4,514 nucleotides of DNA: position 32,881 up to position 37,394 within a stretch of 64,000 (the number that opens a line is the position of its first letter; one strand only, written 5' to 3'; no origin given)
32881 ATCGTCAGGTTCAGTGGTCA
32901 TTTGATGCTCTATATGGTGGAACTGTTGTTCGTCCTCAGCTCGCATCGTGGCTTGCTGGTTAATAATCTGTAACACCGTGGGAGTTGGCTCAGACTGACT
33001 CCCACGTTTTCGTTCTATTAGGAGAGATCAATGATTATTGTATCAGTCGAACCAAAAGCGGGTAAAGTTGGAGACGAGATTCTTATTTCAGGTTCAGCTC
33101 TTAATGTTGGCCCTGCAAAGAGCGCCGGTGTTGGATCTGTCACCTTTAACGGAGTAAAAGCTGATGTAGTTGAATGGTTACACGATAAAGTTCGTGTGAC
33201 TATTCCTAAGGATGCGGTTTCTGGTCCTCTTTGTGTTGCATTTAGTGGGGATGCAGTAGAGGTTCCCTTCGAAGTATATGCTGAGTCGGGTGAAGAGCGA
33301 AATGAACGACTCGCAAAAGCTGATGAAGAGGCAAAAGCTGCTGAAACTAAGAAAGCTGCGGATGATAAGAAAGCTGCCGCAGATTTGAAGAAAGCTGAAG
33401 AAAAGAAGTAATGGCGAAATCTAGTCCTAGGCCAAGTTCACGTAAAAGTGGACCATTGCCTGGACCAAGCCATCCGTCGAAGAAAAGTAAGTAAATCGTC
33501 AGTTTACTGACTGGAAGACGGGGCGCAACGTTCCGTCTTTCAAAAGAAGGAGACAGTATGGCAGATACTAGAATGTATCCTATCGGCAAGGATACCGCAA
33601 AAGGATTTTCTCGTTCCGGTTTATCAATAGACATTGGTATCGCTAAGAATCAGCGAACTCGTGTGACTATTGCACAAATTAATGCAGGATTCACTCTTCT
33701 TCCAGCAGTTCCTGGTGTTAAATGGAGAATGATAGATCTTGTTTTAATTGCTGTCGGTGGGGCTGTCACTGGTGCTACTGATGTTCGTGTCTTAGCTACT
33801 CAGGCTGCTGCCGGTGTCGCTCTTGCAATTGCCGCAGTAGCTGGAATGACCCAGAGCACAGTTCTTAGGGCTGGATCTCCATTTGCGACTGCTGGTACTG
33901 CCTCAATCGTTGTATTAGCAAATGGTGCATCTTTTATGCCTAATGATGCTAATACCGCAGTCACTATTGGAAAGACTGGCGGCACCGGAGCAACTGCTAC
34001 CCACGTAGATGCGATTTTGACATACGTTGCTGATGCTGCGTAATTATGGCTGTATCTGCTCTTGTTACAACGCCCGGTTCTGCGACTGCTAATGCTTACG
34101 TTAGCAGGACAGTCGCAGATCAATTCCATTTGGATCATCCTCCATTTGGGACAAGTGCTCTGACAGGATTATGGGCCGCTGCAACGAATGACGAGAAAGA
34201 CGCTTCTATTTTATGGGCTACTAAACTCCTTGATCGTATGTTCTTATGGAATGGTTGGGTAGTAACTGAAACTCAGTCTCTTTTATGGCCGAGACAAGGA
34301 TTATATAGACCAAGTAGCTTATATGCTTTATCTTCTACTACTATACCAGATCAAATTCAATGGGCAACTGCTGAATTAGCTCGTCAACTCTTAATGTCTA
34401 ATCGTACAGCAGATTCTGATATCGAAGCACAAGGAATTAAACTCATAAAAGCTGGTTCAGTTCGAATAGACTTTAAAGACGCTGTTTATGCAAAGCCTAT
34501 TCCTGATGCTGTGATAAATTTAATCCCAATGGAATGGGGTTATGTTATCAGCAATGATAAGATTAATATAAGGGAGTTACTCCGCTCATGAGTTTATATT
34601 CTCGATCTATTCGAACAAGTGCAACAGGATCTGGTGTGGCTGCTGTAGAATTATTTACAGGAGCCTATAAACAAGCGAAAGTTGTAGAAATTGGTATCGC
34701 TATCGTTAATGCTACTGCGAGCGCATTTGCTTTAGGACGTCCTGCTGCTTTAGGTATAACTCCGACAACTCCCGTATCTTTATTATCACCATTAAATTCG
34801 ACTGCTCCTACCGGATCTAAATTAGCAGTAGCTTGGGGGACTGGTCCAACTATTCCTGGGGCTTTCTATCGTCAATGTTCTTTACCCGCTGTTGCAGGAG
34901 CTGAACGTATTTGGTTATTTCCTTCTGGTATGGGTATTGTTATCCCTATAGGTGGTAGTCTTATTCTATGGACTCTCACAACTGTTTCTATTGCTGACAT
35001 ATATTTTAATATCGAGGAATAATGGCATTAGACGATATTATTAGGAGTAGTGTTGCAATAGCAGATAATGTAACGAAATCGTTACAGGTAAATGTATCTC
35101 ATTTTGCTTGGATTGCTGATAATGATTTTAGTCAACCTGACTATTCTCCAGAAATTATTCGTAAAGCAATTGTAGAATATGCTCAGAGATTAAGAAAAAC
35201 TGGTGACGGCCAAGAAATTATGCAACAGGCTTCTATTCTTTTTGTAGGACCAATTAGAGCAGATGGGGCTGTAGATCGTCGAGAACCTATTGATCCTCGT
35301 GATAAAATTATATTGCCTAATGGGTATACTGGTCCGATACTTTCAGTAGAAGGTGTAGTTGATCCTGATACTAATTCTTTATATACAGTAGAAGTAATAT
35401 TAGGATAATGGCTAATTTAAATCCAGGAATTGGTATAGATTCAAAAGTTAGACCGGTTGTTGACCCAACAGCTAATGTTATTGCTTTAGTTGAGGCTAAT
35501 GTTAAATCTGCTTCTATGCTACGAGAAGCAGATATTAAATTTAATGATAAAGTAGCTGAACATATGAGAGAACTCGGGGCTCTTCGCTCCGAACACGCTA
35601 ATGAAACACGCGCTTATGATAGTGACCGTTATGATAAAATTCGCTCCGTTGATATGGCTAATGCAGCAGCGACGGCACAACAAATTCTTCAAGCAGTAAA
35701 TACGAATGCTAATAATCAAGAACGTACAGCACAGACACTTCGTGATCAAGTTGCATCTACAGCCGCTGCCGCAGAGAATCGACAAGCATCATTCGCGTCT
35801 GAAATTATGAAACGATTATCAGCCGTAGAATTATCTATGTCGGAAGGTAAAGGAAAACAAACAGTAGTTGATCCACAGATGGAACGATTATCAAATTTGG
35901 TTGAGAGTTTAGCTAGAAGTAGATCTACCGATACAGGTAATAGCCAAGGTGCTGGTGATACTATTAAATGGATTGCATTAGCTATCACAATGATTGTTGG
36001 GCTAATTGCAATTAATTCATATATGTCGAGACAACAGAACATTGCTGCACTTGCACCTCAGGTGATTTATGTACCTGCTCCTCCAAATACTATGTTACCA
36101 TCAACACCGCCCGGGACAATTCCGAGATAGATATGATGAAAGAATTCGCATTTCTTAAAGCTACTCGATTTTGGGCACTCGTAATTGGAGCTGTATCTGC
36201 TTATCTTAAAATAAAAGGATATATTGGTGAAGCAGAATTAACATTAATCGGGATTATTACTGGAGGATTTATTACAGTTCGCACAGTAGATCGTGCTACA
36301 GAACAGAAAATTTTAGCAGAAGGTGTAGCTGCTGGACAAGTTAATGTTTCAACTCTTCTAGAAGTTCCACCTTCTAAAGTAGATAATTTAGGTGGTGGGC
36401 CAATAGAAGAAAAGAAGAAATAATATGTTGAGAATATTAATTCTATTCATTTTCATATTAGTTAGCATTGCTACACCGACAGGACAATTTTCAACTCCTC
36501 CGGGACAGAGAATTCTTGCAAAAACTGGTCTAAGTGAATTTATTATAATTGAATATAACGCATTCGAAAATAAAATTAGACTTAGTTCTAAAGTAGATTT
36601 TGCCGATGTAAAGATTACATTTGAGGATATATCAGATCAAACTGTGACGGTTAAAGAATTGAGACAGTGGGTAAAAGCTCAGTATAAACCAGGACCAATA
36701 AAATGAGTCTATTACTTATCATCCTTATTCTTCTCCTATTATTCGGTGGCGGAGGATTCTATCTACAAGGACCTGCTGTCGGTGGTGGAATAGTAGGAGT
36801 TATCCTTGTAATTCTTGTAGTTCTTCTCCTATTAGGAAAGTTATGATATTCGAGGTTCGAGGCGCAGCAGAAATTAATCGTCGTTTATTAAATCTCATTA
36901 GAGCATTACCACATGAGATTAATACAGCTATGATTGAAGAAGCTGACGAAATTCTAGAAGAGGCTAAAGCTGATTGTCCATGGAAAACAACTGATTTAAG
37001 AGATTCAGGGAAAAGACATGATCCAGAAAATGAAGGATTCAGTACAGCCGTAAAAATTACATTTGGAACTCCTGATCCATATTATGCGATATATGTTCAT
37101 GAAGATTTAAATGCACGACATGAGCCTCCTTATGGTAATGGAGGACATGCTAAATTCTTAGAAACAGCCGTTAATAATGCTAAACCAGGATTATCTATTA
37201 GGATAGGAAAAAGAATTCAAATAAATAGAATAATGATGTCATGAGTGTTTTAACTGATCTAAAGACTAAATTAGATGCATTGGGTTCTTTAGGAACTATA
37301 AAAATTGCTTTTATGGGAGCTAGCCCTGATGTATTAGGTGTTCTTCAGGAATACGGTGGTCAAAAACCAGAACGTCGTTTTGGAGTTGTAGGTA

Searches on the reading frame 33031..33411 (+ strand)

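Call 5: search_protein_families(library=pfam, proteins=[window:33031-33411:+], max_evalue=0.1)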
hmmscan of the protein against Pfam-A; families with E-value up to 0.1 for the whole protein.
window:33031-33411:+ (126 aa): 2 families
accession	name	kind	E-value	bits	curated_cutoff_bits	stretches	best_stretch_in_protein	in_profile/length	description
PF01833.30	TIG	-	1.2e-05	25.6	20.9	1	2-65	2-62/84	IPT/TIG domain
PF14014.11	DUF4230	-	0.041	14.4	27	1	37-124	48-128/148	Protein of unknown function (DUF4230)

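Call 6: search_protein_families(library=phrogs, proteins=[window:33031-33411:+], max_evalue=0.01)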
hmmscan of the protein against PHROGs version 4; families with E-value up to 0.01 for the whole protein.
window:33031-33411:+ (126 aa): 0 families

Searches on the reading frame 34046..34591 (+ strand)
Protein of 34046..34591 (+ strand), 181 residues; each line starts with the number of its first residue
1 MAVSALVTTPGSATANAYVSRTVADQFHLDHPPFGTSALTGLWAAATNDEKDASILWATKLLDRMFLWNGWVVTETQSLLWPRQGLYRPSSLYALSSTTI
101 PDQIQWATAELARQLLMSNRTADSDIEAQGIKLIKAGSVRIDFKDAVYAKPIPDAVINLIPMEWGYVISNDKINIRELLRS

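Call 7: search_protein_families(library=phrogs, proteins=[window:34046-34591:+], max_evalue=0.01)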
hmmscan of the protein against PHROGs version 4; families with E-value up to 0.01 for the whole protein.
window:34046-34591:+ (181 aa): 1 family
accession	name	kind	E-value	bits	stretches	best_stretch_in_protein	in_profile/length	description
phrog_477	-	connector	3.7e-23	83.4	1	5-159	9-160/220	head-tail adaptor Ad1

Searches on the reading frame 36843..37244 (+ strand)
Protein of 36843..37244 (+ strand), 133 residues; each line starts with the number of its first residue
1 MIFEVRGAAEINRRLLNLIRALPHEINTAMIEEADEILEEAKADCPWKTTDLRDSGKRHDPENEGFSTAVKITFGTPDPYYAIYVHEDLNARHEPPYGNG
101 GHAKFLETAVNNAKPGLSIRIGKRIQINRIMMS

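Call 7: search_protein_families(library=phrogs, proteins=[window:36843-37244:+], max_evalue=0.01)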
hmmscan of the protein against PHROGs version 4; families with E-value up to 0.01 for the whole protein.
window:36843-37244:+ (133 aa): 1 family
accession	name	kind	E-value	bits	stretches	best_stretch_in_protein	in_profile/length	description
phrog_5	-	connector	1.5e-07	32.5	1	3-119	93-199/239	tail completion or Neck1 protein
